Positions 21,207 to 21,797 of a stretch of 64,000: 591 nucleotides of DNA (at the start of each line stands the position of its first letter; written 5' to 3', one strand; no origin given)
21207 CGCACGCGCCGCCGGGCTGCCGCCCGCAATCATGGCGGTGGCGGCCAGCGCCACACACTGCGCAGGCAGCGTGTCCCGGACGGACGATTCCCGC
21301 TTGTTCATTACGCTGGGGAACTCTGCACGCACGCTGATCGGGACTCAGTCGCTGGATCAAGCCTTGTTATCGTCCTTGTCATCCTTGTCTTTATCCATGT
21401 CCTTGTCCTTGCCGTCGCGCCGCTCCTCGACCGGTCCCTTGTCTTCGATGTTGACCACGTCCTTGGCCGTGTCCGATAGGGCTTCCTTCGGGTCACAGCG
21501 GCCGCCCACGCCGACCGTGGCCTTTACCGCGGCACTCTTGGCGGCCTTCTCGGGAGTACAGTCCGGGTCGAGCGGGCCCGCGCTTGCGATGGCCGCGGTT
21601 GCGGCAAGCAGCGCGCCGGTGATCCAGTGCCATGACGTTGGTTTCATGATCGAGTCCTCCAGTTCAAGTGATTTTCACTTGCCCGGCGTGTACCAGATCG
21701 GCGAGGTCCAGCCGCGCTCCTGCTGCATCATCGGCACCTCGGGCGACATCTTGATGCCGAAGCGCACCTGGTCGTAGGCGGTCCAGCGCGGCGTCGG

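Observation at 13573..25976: Three exported DUF3604/PHP-like paralogues interleaved with OM barrels, a DUF3300 lipoprotein and K/D-tailed mini-proteins, facing a divergent LysR regulator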

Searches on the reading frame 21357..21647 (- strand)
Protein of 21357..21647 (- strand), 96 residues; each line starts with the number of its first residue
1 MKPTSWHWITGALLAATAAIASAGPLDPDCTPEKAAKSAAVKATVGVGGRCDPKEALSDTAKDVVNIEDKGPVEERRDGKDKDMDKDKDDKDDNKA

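Call 4: search_protein_families(library=pfam, proteins=[window:21357-21647:-], max_evalue=0.01)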
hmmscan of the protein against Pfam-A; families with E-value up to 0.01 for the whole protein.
window:21357-21647:- (96 aa): 0 families

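Call 5: search_protein_families(library=ncbifam, proteins=[window:21357-21647:-], max_evalue=0.01)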
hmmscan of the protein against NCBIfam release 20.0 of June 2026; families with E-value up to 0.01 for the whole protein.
window:21357-21647:- (96 aa): 0 families
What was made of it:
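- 21357..21647 (-): Mini-protein 2 (96 aa): signal peptide, conserved DPDCT............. core with two Cys, K/D-rich tail. No Pfam or NCBIfam hit (calls 4, 5).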

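Call 24: find_homologous_proteins(query=window:21402-21647:-, max_evalue=0.001)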
Query seq(82 aa) (82 aa): 623 proteins with E <= 0.001 among 629 candidates; the best 120 are listed.
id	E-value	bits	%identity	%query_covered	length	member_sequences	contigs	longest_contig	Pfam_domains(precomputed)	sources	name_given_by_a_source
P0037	2.4e-46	173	100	100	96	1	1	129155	-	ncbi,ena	-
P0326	8.5e-38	146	83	94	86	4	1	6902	-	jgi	jgi:hypothetical protein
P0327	3.5e-37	144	83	94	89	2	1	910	-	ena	-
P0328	5.2e-37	143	83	94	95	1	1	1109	-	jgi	jgi:hypothetical protein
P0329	8.9e-37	143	84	89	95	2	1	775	-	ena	-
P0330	9.6e-37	143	84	94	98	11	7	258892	-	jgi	jgi:hypothetical protein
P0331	1.1e-36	142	82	94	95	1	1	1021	-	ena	-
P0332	2.1e-36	141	82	94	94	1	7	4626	-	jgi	jgi:hypothetical protein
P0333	2.5e-36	141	83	94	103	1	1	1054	-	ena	-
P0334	2.5e-36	141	83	94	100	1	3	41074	-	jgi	jgi:hypothetical protein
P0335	3.5e-36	141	86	94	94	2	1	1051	-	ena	-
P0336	4.6e-36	140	81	94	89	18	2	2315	-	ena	-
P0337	7.0e-36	140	79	89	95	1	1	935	-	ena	-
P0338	1.7e-35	139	82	94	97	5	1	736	-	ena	-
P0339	5.0e-35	137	83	94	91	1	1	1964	-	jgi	jgi:hypothetical protein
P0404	1.1e-22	98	65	96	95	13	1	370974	-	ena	-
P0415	2.3e-21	94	67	84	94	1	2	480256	-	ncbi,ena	-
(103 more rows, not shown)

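Call 25: find_encoding_contigs(protein=P0330, flank=10000, max_places=4)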
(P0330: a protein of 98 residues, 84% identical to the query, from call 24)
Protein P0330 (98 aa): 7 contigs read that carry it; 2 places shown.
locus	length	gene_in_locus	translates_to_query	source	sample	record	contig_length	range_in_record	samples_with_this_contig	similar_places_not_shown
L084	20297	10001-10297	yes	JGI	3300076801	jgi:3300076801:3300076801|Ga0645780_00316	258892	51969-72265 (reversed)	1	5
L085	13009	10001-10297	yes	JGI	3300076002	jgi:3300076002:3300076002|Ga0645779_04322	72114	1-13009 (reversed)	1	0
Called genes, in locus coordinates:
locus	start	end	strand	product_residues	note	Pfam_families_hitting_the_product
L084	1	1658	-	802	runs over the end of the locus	PF07715:Plug, PF00593:TonB_dep_Rec_b-barrel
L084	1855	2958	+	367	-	PF03480:DctP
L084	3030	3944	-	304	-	PF00126:HTH_1, PF03466:LysR_substrate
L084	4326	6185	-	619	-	PF12228:DUF3604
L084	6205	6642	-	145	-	PF10807:DUF2541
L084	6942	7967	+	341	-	PF13557:Phenol_MetA_deg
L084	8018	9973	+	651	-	PF12228:DUF3604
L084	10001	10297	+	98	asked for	-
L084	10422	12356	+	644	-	PF12228:DUF3604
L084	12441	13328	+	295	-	PF13145:Rotamase_2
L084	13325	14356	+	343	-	PF13795:HupE_UreJ_2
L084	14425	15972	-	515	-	PF06808:DctM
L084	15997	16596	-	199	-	PF04290:DctQ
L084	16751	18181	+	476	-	PF20091:Abhydrolase_10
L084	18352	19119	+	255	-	-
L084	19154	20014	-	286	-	PF11695:DUF3291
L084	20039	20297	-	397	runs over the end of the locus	PF01266:DAO, PF01593:Amino_oxidase (weak)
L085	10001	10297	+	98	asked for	-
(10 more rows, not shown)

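Call 26: find_encoding_contigs(protein=P0404, flank=10000, max_places=3)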
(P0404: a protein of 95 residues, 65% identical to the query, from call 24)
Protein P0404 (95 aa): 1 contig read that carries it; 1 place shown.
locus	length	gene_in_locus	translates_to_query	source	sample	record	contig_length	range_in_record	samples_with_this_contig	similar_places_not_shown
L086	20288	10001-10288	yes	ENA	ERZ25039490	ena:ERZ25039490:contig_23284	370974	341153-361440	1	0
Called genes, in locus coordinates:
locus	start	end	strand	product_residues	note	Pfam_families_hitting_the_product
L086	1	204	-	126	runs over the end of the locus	PF03401:TctC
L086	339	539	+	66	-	-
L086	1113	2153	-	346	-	-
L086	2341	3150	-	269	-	PF00027:cNMP_binding, PF13545:HTH_Crp_2, PF12802:MarR_2 (weak), PF13412:HTH_24 (weak)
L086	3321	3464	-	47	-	-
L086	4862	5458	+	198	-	-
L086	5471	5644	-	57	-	PF12833:HTH_18, PF00165:HTH_AraC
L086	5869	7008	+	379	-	PF00691:OmpA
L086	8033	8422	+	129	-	PF09865:DUF2092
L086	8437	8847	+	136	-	-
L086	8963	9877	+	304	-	PF13557:Phenol_MetA_deg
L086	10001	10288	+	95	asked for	-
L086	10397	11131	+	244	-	PF00230:MIP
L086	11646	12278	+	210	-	PF00884:Sulfatase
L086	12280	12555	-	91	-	-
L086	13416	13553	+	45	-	-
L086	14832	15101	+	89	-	-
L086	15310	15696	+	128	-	PF03640:Lipoprotein_15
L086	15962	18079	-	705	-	-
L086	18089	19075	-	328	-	PF02775:TPP_enzyme_C, PF12367:PFO_beta_C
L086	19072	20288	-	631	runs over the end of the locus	PF01558:POR, PF01855:POR_N, PF17147:PFOR_II (faint)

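Call 27: find_encoding_contigs(protein=P0415, flank=10000, max_places=3)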
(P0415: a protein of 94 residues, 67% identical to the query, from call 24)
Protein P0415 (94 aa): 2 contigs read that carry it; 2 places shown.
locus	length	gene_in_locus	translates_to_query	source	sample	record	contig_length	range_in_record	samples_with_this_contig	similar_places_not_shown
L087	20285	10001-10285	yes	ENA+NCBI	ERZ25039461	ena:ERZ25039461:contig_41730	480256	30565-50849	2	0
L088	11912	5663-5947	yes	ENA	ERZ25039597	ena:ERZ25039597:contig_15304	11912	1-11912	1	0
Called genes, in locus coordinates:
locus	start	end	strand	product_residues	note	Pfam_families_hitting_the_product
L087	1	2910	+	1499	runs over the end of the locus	PF10091:Glycoamylase, PF06165:GH94_b-supersand, PF17167:Glyco_hydro_94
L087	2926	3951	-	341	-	PF00274:Glycolytic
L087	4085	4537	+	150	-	-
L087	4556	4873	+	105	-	-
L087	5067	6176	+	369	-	-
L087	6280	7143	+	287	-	PF09865:DUF2092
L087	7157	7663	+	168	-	-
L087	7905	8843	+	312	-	PF13557:Phenol_MetA_deg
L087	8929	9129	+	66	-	-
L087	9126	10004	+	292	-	PF01758:SBF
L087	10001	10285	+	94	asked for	-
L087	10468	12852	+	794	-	PF00884:Sulfatase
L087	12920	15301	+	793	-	PF00884:Sulfatase, PF16347:SGSH_C (faint)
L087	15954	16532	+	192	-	-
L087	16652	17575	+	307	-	PF01471:PG_binding_1, PF01374:Glyco_hydro_46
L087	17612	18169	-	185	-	-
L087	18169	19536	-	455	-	-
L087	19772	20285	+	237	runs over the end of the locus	PF18925:DUF5675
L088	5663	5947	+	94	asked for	-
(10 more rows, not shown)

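Call 30: find_related_loci(query=A2, collection=metagenome_contigs, flank=10000)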
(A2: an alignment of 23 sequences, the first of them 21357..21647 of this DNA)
Query A2 (96 aa) in metagenome_contigs; peptide patterns used: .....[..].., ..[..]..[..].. (x = any residue, [..] = any of these).
358 stretches matched a pattern; 249 encode a relative of the query (tblastn E <= 1e-3); the best 80 are kept; 80 distinct loci.
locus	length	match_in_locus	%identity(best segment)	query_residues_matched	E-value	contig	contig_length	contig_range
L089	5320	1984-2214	82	1-77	2e-32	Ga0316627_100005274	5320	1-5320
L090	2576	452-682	84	1-77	4e-30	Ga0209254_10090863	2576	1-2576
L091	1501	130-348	84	1-73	4e-30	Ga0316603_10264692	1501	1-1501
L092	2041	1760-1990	77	1-77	3e-28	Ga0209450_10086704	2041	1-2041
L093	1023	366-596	77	1-77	6e-29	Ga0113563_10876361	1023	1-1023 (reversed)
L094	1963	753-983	75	1-77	3e-27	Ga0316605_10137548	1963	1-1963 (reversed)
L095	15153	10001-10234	62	1-78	4e-27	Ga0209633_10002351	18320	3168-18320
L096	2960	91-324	63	14-91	2e-26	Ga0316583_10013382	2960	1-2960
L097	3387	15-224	80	8-77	2e-26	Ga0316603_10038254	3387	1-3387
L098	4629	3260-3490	64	1-78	3e-26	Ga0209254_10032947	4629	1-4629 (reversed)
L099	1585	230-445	75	6-77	3e-26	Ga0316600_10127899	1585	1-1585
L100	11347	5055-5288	60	1-78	5e-26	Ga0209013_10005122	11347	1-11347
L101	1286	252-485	59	1-78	3e-26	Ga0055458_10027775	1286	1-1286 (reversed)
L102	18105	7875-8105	87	1-77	7e-26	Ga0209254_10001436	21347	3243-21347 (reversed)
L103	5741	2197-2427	63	1-78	1e-25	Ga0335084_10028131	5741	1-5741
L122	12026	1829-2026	71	13-78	2e-22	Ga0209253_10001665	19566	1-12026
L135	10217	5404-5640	65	11-89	5e-21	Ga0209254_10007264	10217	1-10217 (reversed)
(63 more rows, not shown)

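Call 33: search_protein_families(library=ncbifam, proteins=[L087:10468-12852:+, L087:9126-10004:+, L086:10397-11131:+, L084:6205-6642:-, L087:6280-7143:+, L087:7157-7663:+], max_evalue=0.001)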
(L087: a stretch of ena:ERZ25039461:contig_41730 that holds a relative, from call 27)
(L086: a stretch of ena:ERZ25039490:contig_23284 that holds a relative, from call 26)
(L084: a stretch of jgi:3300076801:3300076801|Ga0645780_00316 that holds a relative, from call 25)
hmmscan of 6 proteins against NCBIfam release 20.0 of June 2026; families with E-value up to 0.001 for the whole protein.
L087:10468-12852:+ (794 aa): 4 families
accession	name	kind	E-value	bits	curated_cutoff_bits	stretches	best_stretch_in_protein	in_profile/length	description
NF010322.0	PRK13759.1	equivalog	3.4e-21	75.3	481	2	67-181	5-112/486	arylsulfatase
TIGR03417.1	chol_sulfatase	equivalog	2.1e-14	53.3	433.45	1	69-374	3-290/500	choline-sulfatase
NF045661.1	HdlasePehA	equivalog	4.2e-10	38.8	900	1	69-131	3-70/506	phosphoric/sulfuric ester hydrolase PehA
NF052527.1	Mn_arylsulf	exception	2.4e-08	33.3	850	1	69-179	2-106/479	manganese-dependent arylsulfatase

L087:9126-10004:+ (292 aa): 2 families
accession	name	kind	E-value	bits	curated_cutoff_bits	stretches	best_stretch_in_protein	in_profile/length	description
TIGR00841.1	bass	subfamily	5.2e-13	48.9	326.3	1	5-264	35-297/321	bile acid:sodium symporter family transporter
NF047939.1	PantTportPanS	equivalog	1.3e-05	25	400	1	13-113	37-138/299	ketopantoate/pantoate/pantothenate transporter PanS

L086:10397-11131:+ (244 aa): 4 families
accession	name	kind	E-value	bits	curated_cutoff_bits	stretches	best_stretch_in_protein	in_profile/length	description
NF003838.0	PRK05420.1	equivalog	2.7e-122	406.6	256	1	2-226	3-228/231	aquaporin Z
TIGR00861.1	MIP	subfamily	5.7e-57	193.1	171.25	1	6-221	1-224/224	MIP family channel protein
NF045553.1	AquGlycerPorinGla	equivalog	4.3e-12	45.8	400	1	4-99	9-106/290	aquaglyceroporin Gla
NF043012.1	LacAcidTportLarD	equivalog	3.6e-08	33.2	390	1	7-193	7-194/237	D/L-lactic acid transporter LarD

L084:6205-6642:- (145 aa): 0 families

L087:6280-7143:+ (287 aa): 0 families

L087:7157-7663:+ (168 aa): 0 families

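Call 60: predict_structure(alignment_id=A2)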
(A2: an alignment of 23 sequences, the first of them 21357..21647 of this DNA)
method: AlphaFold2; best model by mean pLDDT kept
length: 96 residues; sequences in the alignment: 23
mean_pLDDT: 51.2   pTM: 0.17
mean pLDDT of the five models: 51.2, 48.9, 47.8, 47.6, 43.4
residues with pLDDT >= 90: 0; 70-90: 0; 50-70: 62; < 50: 34
segments of 3 or more residues with pLDDT < 50: 40-49, 70-72, 77-80
pLDDT, mean of each block of 10 residues (from residue 1): 56 54 52 54 44 52 50 50 50 48
secondary structure, 60 per line:
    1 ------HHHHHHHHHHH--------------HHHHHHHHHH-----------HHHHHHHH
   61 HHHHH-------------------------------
elements in order: H7-17 H32-41 H53-65
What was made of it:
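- Tried and rejected: With 23 homologues the model had pLDDT 51 and pTM 0.17: two short helices and a disordered tail, not interpretable (call 60).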

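Call 72: search_protein_representatives(alignment_id=A2)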
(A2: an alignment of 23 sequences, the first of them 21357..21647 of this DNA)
Query: 23 sequences, 95 profile positions. Proteins with E-value up to 0.001 (for the whole library): 148; up to 1e-10: 68; up to 1e-30: 1. The best 148 are listed.
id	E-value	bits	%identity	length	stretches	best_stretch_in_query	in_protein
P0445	5.8e-31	122.5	-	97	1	1-90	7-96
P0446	9.2e-30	118.7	-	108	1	1-94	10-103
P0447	1.1e-28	115.2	-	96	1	9-92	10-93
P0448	5.9e-27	109.6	-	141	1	7-90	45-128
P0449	9.1e-27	109.0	-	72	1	20-89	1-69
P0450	5.2e-26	106.6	-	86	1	2-81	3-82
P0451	1.7e-25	105.0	-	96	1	5-87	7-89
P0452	5.6e-24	100.1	-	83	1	1-81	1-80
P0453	8.1e-24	99.6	-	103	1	1-92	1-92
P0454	1.6e-23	98.7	-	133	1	25-93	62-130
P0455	1.8e-23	98.5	-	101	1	8-84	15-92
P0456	2.0e-23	98.4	-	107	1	8-89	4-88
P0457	6.7e-23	96.6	-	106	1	1-80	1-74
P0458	7.0e-23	96.6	-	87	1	6-68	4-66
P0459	1.6e-22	95.4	-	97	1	5-94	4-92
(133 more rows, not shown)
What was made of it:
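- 21357..21647 (-): The family has 148 representatives at 50% identity among 1.84 billion proteins (call 72).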

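Call 75: search_protein_families(library=pfam, proteins=[L102:2389-3795:-, L102:2308-3504:+, L102:10251-11771:+, L102:11820-13991:+, L102:12576-14039:-, L102:14030-15190:+, L102:15227-16882:+, L102:16919-17890:+], max_evalue=0.00001)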
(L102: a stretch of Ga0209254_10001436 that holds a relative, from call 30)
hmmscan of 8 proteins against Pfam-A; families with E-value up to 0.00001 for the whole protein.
L102:2389-3795:- (468 aa): 3 families
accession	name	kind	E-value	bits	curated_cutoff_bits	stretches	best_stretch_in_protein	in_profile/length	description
PF10604.15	Polyketide_cyc2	-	5.1e-23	82.4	27.4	1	328-466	2-142/142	Polyketide cyclase / dehydrase and lipid transport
PF13669.12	Glyoxalase_4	-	4.7e-10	40.2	27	1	12-125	1-97/109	Glyoxalase/Bleomycin resistance protein/Dioxygenase superfamily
PF00903.31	Glyoxalase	-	6.5e-07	30.2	20.6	0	168-301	3-121/121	Glyoxalase/Bleomycin resistance protein/Dioxygenase superfamily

L102:2308-3504:+ (398 aa): 0 families

L102:10251-11771:+ (506 aa): 1 family
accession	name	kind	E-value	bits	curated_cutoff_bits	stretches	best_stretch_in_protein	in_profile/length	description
PF00171.27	Aldedh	-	1.4e-71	241.9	23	1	62-472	51-459/461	Aldehyde dehydrogenase family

L102:11820-13991:+ (723 aa): 4 families
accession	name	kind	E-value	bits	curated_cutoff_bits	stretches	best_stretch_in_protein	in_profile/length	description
PF01011.28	PQQ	-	4.5e-78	263.9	26.7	2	64-382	1-335/595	Glucose/ethanol/alcohol dehydrogenase, beta-propeller domain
PF13360.13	PQQ_2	-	5.9e-32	111.6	27.6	3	104-239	26-143/233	Outer membrane protein assembly factor BamB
PF13570.13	Beta-prop_ACSF4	-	1.4e-13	51.4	133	1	106-241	7-130/329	Beta-alanine-activating enzyme, beta-propeller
PF13442.11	Cytochrome_CBB3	-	5.2e-08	33.5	27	1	633-704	3-68/68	Cytochrome C oxidase, cbb3-type, subunit III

L102:12576-14039:- (487 aa): 0 families

L102:14030-15190:+ (386 aa): 1 family
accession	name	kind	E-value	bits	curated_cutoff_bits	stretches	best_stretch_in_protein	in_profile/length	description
PF01070.24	FMN_dh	-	6.1e-127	423.9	24.9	1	19-385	1-349/350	FMN-dependent dehydrogenase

L102:15227-16882:+ (551 aa): 2 families
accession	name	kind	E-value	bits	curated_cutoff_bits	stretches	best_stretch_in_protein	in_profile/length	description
PF00920.27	ILVD_EDD_N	-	4.1e-104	348.6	27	1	42-346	1-314/316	Dihydroxy-acid/6-phosphogluconate dehydratase N-terminal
PF24877.1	ILV_EDD_C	-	1.2e-71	240.5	27.7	1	358-548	1-191/191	Dihydroxy-acid/6-phosphogluconate dehydratase C-terminal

L102:16919-17890:+ (323 aa): 2 families
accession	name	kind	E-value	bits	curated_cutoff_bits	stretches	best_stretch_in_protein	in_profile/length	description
PF02826.25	2-Hacid_dh_C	-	5.2e-55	186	25.1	1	111-290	1-178/178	D-isomer specific 2-hydroxyacid dehydrogenase, NAD binding domain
PF00389.36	2-Hacid_dh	-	1.9e-26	92.7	24.6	1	36-321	28-133/134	D-isomer specific 2-hydroxyacid dehydrogenase, catalytic domain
